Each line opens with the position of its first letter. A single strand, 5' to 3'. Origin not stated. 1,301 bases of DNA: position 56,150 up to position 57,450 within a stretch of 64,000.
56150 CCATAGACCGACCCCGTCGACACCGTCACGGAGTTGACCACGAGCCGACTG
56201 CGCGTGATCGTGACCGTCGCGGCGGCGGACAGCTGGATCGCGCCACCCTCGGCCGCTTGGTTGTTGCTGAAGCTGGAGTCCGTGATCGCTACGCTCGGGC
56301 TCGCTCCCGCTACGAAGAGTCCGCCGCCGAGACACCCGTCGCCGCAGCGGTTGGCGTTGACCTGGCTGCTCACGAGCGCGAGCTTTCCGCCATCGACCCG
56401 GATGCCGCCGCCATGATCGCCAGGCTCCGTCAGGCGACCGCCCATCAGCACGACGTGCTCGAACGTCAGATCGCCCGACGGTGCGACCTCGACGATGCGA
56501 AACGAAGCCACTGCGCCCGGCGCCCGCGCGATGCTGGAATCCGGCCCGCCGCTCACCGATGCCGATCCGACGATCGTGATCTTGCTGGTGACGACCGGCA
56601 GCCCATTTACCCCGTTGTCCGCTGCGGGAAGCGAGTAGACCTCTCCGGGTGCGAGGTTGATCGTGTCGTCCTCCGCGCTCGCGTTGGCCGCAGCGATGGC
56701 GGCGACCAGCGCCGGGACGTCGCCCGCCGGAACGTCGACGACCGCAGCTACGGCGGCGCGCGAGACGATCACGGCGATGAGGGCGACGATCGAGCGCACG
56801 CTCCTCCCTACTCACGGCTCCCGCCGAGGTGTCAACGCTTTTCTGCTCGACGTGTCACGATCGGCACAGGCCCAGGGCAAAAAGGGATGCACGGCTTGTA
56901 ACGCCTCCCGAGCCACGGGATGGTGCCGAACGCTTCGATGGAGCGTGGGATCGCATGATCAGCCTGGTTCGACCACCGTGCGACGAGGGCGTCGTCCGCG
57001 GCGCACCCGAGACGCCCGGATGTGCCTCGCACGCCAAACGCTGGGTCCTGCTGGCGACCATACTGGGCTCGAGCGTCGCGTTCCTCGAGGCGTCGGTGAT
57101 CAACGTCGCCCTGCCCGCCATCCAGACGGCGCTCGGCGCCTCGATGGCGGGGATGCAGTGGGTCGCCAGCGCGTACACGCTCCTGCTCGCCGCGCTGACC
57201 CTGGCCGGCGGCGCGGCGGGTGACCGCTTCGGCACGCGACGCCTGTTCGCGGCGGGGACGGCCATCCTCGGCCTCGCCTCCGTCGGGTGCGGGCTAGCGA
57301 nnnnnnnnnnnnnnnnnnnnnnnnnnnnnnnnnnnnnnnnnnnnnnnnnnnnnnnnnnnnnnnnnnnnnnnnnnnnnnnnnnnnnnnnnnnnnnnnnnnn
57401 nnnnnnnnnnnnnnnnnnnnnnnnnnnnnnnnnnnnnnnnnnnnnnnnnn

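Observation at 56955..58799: MFS transporter with a C-terminal UBP-type zinc finger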

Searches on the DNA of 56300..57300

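Call 58: search_rna_families(source=window, start=56300, end=57300, threshold=evalue, max_evalue=1)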
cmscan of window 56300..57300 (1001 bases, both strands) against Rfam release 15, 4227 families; matches with E-value up to 1: 0.
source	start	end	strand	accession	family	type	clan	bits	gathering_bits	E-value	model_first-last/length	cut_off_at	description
